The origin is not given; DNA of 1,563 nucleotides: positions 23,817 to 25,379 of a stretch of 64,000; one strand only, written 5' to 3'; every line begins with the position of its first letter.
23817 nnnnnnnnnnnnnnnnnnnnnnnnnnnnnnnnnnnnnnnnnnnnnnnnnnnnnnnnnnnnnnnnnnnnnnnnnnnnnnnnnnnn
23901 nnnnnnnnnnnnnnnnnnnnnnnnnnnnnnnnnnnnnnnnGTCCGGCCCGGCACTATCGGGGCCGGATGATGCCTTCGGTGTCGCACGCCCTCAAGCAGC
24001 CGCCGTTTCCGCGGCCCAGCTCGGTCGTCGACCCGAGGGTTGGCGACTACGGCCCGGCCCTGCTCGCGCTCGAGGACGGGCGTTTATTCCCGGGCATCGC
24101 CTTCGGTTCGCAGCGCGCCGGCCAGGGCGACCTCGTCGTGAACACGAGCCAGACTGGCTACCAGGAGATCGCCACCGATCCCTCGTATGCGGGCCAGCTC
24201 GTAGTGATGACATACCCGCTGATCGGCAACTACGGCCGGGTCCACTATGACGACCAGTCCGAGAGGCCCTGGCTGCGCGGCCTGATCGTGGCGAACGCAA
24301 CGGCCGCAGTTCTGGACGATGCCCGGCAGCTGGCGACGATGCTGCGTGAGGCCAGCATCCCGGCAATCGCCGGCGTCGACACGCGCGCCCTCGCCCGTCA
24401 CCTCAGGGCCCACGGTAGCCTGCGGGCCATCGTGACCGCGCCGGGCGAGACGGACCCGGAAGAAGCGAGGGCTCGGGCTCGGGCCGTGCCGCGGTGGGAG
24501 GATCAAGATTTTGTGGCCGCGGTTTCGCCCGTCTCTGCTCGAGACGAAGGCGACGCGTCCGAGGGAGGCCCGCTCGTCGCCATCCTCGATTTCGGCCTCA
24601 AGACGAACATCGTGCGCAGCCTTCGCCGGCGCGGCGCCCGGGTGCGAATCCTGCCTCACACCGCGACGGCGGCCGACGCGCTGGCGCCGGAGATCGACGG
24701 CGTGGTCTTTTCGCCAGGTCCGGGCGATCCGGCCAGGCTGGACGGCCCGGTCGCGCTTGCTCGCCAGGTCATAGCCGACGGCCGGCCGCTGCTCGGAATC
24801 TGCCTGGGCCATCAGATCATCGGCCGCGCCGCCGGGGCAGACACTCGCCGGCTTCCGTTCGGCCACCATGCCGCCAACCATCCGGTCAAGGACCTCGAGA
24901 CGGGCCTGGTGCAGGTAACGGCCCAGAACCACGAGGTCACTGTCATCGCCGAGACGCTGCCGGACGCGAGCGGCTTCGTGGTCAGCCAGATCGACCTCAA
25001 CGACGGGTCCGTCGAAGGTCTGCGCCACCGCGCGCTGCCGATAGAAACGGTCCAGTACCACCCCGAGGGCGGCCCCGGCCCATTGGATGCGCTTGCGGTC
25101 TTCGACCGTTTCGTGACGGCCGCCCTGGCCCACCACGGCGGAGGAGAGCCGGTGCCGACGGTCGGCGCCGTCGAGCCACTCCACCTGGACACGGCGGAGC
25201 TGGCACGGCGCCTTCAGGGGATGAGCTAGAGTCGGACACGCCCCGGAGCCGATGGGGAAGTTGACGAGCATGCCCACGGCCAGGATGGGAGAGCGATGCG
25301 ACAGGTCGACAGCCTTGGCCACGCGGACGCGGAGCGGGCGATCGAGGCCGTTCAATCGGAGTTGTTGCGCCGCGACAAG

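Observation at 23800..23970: Thermus-type translation-coupled PyrR attenuator upstream of carA, with leader peptide overlapping carA start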

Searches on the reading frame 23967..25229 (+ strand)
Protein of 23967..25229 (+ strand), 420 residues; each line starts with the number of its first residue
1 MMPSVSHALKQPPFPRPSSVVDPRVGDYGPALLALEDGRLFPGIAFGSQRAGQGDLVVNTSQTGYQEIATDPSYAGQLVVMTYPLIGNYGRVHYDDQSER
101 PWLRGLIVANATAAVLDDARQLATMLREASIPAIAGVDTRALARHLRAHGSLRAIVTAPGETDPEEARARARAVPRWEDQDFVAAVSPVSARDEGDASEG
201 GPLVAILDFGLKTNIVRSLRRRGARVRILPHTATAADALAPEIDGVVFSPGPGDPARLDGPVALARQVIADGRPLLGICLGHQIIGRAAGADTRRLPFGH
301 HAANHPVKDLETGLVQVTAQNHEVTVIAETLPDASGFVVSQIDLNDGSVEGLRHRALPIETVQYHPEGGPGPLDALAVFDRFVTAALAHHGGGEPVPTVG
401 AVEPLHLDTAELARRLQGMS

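Call 8: search_protein_families(library=pfam, proteins=[window:23967-25229:+])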
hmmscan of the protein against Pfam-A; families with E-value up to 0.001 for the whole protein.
window:23967-25229:+ (420 aa): 3 families
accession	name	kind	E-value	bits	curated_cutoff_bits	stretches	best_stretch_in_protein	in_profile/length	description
PF00117.34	GATase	-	1.3e-41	142.9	22.8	1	206-383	2-188/190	Glutamine amidotransferase class-I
PF00988.28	CPSase_sm_chain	-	4.1e-40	136.9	27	1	33-156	1-126/126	Carbamoyl-phosphate synthase small chain, CPSase domain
PF07722.19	Peptidase_C26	-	4.3e-07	30.4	20.5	1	252-367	85-219/219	Peptidase C26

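Call 9: search_protein_families(library=ncbifam, proteins=[window:23967-25229:+])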
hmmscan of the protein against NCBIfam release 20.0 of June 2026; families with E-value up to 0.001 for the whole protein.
window:23967-25229:+ (420 aa): 24 families
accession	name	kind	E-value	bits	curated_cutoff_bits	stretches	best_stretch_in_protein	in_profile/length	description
TIGR01368.1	CPSaseIIsmall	equivalog_domain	1e-109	366.8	307.35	1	31-384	1-357/361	glutamine-hydrolyzing carbamoyl-phosphate synthase small subunit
NF009475.0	PRK12838.1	equivalog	8.8e-108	360.4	221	1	31-385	3-352/359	carbamoyl phosphate synthase small subunit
NF005849.0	PRK07765.1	equivalog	7e-24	84.3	308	1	231-367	35-174/219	aminodeoxychorismate/anthranilate synthase component II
NF011201.0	PRK14607.1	equivalog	2.8e-17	62.6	670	1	234-367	36-171/534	bifunctional anthranilate synthase component II/anthranilate phosphoribosyltransferase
TIGR00566.1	trpG_papA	subfamily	6.1e-17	62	121.05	1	214-367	14-175/192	glutamine amidotransferase of anthranilate synthase or aminodeoxychorismate synthase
NF005271.0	PRK06774.1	equivalog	1.5e-16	60.4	340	1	238-367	41-174/191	aminodeoxychorismate synthase component II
NF010081.0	PRK13566.1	equivalog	6.3e-15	54.5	645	1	219-367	548-699/729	anthranilate synthase component I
TIGR01815.1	TrpE-clade3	equivalog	7.3e-15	54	739.15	1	213-367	530-687/717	anthranilate synthase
NF041322.1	Anth_synII_Halo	equivalog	4.4e-14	52.6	320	1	222-368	21-173/190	anthranilate synthase component II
NF006462.0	PRK08857.1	equivalog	1.9e-13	50.5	345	1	237-367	40-175/193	aminodeoxychorismate/anthranilate synthase component II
NF005799.0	PRK07649.1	equivalog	3.7e-13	49.5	327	1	243-367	44-170/195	aminodeoxychorismate/anthranilate synthase component II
NF005946.0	PRK08007.1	equivalog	2.4e-12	46.7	332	1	233-367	36-170/187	aminodeoxychorismate synthase component 2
TIGR01823.1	PabB-fungal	equivalog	1.3e-11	43.6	442.55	1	241-387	52-205/742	aminodeoxychorismate synthase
TIGR00888.1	guaA_Nterm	equivalog_domain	7.2e-11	41.8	172.15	1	205-367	2-166/188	glutamine-hydrolyzing GMP synthase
NF001975.0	PRK00758.1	equivalog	1.2e-10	41.3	198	1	214-367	16-164/185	GMP synthase subunit A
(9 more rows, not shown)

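Call 18: find_related_loci(query=window:24054-25229:+, collection=genome_contigs, flank=4000)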
Query window:24054-25229:+ (391 aa) in genome_contigs; peptide patterns used: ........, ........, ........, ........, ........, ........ (x = any residue, [..] = any of these).
600 stretches matched a pattern (row limit reached: there are more); 581 encode a relative of the query (tblastn E <= 1e-3); the best 80 are kept; 80 distinct loci.
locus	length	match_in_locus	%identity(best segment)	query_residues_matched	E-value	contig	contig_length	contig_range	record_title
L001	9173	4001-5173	95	1-391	0e+0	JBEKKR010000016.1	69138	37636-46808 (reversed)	MAG: Candidatus Limnocylindrales bacterium isolate SPRUCE 351 SPRUCE_351_16, whole genome shotgun sequence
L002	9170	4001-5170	90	1-390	0e+0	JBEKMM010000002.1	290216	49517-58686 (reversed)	MAG: Candidatus Limnocylindrales bacterium isolate SPRUCE 394 SPRUCE_394_2, whole genome shotgun sequence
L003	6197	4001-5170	89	1-390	0e+0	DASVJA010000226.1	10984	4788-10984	MAG TPA_asm: Candidatus Limnocylindrales bacterium isolate SMAG_U3007 k141_36243, whole genome shotgun sequence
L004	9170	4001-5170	89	1-390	0e+0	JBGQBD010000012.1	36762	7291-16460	MAG: Candidatus Limnocylindria bacterium isolate OBJ2_061818_130_15 k141_593757_length_36762_cov_10.0000, whole genome s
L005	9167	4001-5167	87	1-389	0e+0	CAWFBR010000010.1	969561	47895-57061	MAG: uncultured Chloroflexia bacterium isolate MFD02416.bin.1.333 genome assembly, contig: contig_6158, whole genome sho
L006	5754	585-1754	88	1-390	0e+0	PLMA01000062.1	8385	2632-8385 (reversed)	MAG: Chloroflexi bacterium isolate fen_1076 73.20120800_E3S.35_contig_924, whole genome shotgun sequence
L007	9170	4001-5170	91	1-390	0e+0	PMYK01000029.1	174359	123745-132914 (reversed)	MAG: Chloroflexi bacterium isolate fen_1029 73.20110800_E2D.56_contig_394, whole genome shotgun sequence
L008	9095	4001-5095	77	1-366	5e-180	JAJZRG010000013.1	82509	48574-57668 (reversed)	MAG: Chloroflexi bacterium isolate SKS1.bin7 NODE_429_length_82509_cov_4.619152, whole genome shotgun sequence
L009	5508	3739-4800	77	1-354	0e+0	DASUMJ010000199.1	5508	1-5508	MAG TPA_asm: Candidatus Limnocylindrales bacterium isolate SMAG_U1568 k141_1524181, whole genome shotgun sequence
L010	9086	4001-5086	78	1-362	6e-178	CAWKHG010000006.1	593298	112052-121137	MAG: uncultured Chloroflexia bacterium isolate MFD09212.bin.2.197 genome assembly, contig: contig_85, whole genome shotg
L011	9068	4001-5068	78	1-357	2e-177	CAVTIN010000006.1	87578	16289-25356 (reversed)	MAG: uncultured Chloroflexia bacterium isolate MFD05684.bin.3.180 genome assembly, contig: contig_28904, whole genome sh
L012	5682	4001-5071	78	1-357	1e-177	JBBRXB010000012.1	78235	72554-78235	MAG: Candidatus Limnocylindrales bacterium isolate La4_metabat2.136 La4_metabat2.136_K_2418739_L_78235_cov_30.9372, whol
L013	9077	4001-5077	77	1-357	7e-177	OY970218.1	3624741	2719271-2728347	MAG: uncultured Chloroflexia bacterium isolate MFD04716.bin.1.117 genome assembly, chromosome: 1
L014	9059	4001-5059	77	1-353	1e-175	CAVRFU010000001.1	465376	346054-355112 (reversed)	MAG: uncultured Chloroflexia bacterium isolate MFD00392.bin.2.99 genome assembly, contig: contig_13238, whole genome sho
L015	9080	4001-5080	76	1-359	3e-175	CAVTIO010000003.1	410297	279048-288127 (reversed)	MAG: uncultured Chloroflexia bacterium isolate MFD05684.bin.2.188 genome assembly, contig: contig_21161, whole genome sh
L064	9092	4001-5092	49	2-353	2e-95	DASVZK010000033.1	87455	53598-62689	MAG TPA_asm: Ktedonobacterales bacterium isolate SMAG_U2626 k141_290819, whole genome shotgun sequence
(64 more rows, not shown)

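Call 43: find_homologous_proteins(query=L064:792-1394:+, max_evalue=1e-20)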
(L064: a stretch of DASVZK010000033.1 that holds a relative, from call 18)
Query L064:792-1394:+ (201 aa): 8000 proteins with E <= 1e-20 among 8000 candidates; the best 120 are listed.
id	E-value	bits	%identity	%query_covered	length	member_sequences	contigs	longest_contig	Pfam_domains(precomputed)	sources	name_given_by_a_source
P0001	2.5e-117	407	100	100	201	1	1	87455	PF00156.34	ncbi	ncbi:MAG TPA: bifunctional pyr operon transcriptional regulator/uracil phosphoribosyltransferase Pyr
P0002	1.3e-101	356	88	100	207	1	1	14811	PF00156.34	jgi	jgi:pyrimidine operon attenuation protein/uracil phosphoribosyltransferase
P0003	4.4e-99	348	88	97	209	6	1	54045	PF00156.34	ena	-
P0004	3.0e-98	345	87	100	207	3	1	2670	PF00156.34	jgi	jgi:pyrimidine operon attenuation protein/uracil phosphoribosyltransferase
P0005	9.0e-98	344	87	100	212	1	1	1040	PF00156.34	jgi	jgi:pyrimidine operon attenuation protein / uracil phosphoribosyltransferase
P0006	1.5e-96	340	84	99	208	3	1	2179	PF00156.34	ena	-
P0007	2.1e-96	339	85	97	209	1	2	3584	PF00156.34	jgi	jgi:pyrimidine operon attenuation protein / uracil phosphoribosyltransferase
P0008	3.1e-96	339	84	100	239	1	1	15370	PF00156.34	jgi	jgi:pyrimidine operon attenuation protein / uracil phosphoribosyltransferase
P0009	2.2e-95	336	84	97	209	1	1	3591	PF00156.34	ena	-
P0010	2.7e-95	335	83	100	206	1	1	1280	PF00156.34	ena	-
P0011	2.7e-94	332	84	97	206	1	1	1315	PF00156.34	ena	-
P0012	5.8e-93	328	82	99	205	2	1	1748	PF00156.34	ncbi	-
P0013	1.4e-91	323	81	97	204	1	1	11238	PF00156.34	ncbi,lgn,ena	-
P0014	1.2e-80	288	77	92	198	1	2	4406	PF00156.34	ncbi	-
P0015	3.7e-80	286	76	92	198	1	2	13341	PF00156.34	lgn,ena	-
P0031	7.1e-79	282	76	94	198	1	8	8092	PF00156.34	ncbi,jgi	ncbi:MAG TPA: bifunctional pyr operon transcriptional regulator/uracil phosphoribosyltransferase Pyr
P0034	1.6e-78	281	76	97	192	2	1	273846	PF00156.34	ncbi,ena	-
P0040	7.1e-78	279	74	94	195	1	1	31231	PF00156.34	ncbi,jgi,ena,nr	ncbi:MAG TPA: bifunctional pyr operon transcriptional regulator/uracil phosphoribosyltransferase Pyr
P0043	7.4e-77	275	72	97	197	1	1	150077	PF00156.34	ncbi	ncbi:MAG TPA: bifunctional pyr operon transcriptional regulator/uracil phosphoribosyltransferase Pyr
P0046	1.8e-76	274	75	90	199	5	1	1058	PF00156.34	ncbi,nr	ncbi:MAG TPA: bifunctional pyr operon transcriptional regulator/uracil phosphoribosyltransferase Pyr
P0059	1.4e-72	261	69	98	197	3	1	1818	PF00156.34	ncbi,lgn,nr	ncbi:MAG: bifunctional pyr operon transcriptional regulator/uracil phosphoribosyltransferase PyrR [C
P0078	1.1e-70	255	71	90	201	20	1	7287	PF00156.34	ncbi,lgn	ncbi:MAG TPA: bifunctional pyr operon transcriptional regulator/uracil phosphoribosyltransferase Pyr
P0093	1.7e-69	251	68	92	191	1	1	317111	PF00156.34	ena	-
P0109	7.3e-69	249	66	92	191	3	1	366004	PF00156.34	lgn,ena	-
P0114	1.5e-68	248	68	93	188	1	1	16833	PF00156.34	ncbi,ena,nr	ncbi:MAG TPA: bifunctional pyr operon transcriptional regulator/uracil phosphoribosyltransferase Pyr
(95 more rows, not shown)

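Call 44: list_cluster_members(proteins=[P0059, P0031, P0040, P0043, P0046, P0078, P0114, P0034, P0093, P0109])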
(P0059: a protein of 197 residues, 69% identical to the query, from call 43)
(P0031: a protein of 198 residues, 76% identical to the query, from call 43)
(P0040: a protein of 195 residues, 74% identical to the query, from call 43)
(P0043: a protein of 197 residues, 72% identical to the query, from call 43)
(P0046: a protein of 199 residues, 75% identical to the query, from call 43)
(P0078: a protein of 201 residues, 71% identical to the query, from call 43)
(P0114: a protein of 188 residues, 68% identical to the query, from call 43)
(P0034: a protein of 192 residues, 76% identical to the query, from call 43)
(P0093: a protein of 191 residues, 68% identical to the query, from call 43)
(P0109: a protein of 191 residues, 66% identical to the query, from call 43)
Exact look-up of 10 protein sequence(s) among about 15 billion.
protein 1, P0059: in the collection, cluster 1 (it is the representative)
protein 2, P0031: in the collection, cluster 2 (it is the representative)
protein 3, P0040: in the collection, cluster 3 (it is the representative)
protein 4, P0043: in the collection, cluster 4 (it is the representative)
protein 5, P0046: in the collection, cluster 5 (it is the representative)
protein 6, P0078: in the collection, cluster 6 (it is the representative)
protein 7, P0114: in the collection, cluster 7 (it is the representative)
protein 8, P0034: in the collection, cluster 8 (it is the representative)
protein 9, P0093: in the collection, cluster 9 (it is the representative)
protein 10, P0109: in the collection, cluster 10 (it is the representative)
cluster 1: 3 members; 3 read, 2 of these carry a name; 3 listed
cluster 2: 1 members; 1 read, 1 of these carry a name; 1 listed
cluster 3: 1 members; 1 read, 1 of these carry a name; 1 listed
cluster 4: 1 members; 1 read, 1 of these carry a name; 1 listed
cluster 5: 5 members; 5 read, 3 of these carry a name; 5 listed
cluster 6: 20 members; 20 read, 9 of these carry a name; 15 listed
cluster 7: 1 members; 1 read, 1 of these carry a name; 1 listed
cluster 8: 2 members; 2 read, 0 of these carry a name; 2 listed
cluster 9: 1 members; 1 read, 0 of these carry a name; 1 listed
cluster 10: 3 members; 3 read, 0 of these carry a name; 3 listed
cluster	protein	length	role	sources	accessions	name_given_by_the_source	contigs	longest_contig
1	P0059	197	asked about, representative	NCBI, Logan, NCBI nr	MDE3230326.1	MAG: bifunctional pyr operon transcriptional regulator/uracil phosphoribosyltransferase ... | bifunctional pyr operon transcriptional regulator/uracil phosphoribosyltransferase PyrR ...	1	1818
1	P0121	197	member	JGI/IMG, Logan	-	pyrimidine operon attenuation protein/uracil phosphoribosyltransferase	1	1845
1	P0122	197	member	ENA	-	-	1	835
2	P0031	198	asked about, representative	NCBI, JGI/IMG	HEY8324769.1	MAG TPA: bifunctional pyr operon transcriptional regulator/uracil ... | pyrimidine operon attenuation protein/uracil phosphoribosyltransferase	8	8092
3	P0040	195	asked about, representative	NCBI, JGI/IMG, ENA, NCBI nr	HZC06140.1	MAG TPA: bifunctional pyr operon transcriptional regulator/uracil ... | pyrimidine operon attenuation protein/uracil phosphoribosyltransferase | bifunctional pyr operon transcriptional regulator/uracil phosphoribosyltransferase PyrR ...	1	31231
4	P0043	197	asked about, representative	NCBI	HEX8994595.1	MAG TPA: bifunctional pyr operon transcriptional regulator/uracil ...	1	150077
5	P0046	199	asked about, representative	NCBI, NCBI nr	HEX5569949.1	MAG TPA: bifunctional pyr operon transcriptional regulator/uracil ... | bifunctional pyr operon transcriptional regulator/uracil phosphoribosyltransferase PyrR ...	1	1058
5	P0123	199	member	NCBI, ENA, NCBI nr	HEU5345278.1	MAG TPA: bifunctional pyr operon transcriptional regulator/uracil ... | bifunctional pyr operon transcriptional regulator/uracil phosphoribosyltransferase PyrR ...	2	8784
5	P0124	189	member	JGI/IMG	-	pyrimidine operon attenuation protein / uracil phosphoribosyltransferase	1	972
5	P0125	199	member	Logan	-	-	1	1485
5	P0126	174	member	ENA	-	-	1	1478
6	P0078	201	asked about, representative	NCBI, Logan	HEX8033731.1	MAG TPA: bifunctional pyr operon transcriptional regulator/uracil ...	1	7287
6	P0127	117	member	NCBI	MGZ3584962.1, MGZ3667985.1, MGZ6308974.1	MAG: bifunctional pyr operon transcriptional regulator/uracil phosphoribosyltransferase ...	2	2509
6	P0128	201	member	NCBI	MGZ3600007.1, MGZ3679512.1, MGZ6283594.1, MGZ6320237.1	MAG: bifunctional pyr operon transcriptional regulator/uracil phosphoribosyltransferase ...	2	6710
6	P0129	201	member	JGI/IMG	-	pyrimidine operon attenuation protein/uracil phosphoribosyltransferase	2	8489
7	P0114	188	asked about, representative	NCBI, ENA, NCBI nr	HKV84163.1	MAG TPA: bifunctional pyr operon transcriptional regulator/uracil ... | bifunctional pyr operon transcriptional regulator/uracil phosphoribosyltransferase PyrR ...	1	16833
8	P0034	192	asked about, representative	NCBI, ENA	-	-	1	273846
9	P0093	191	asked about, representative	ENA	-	-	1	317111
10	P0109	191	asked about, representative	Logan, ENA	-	-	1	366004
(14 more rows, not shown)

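Call 45: find_encoding_contigs(protein=P0093, flank=3000, max_places=2)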
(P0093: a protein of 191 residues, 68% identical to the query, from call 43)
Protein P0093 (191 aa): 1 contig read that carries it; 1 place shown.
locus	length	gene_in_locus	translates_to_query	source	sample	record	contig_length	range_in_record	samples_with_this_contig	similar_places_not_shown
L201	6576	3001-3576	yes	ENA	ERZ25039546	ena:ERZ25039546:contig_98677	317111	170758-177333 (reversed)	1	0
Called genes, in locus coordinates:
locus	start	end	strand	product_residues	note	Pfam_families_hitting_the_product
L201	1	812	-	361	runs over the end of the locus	PF00365:PFK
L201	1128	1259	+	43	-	-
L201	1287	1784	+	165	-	PF06210:DUF1003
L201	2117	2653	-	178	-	PF12867:DinB_2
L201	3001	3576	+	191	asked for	PF00156:Pribosyltran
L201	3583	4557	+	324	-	PF02729:OTCace_N, PF00185:OTCace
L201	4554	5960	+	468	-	PF01979:Amidohydro_1, PF12890:DHOase, PF07969:Amidohydro_3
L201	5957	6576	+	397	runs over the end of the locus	PF00988:CPSase_sm_chain, PF00117:GATase, PF07722:Peptidase_C26 (faint)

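Call 46: find_encoding_contigs(protein=P0109, flank=3000, max_places=2)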
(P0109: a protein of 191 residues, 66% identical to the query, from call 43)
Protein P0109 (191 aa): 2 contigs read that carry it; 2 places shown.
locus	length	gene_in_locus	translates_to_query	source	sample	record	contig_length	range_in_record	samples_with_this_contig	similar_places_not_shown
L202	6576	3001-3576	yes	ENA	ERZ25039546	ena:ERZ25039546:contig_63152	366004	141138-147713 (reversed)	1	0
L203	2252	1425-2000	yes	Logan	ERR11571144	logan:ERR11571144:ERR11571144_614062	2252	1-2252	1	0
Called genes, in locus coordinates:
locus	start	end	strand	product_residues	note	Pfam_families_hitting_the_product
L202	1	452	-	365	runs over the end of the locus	PF00365:PFK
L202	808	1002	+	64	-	-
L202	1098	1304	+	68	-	-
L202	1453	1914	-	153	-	PF04542:Sigma70_r2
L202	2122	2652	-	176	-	PF12867:DinB_2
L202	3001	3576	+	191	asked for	PF00156:Pribosyltran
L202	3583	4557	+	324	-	PF02729:OTCace_N, PF00185:OTCace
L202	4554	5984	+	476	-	PF12890:DHOase, PF01979:Amidohydro_1, PF07969:Amidohydro_3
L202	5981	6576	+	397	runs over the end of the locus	PF00988:CPSase_sm_chain, PF00117:GATase, PF07722:Peptidase_C26 (faint)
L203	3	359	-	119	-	?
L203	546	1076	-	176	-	PF12867:DinB_2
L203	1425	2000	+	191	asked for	PF00156:Pribosyltran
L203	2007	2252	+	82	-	?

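Call 47: find_encoding_contigs(protein=P0034, flank=3000, max_places=2)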
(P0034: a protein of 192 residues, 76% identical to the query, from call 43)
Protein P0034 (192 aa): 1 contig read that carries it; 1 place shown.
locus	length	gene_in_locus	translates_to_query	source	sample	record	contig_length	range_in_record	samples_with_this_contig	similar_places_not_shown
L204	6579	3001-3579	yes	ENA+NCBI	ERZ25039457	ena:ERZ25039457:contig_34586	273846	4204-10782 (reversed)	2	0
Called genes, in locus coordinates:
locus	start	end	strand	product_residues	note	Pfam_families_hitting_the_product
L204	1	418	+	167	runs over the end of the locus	PF04138:GtrA_DPMS_TM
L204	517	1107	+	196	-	PF13302:Acetyltransf_3, PF13420:Acetyltransf_4 (weak), PF00583:Acetyltransf_1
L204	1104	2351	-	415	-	PF05977:MFS_3, PF07690:MFS_1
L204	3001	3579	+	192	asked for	PF00156:Pribosyltran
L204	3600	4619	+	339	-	PF02729:OTCace_N, PF00185:OTCace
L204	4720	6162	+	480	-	PF01979:Amidohydro_1, PF12890:DHOase, PF07969:Amidohydro_3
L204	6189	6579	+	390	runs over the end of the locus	PF00988:CPSase_sm_chain, PF00117:GATase, PF07722:Peptidase_C26 (faint)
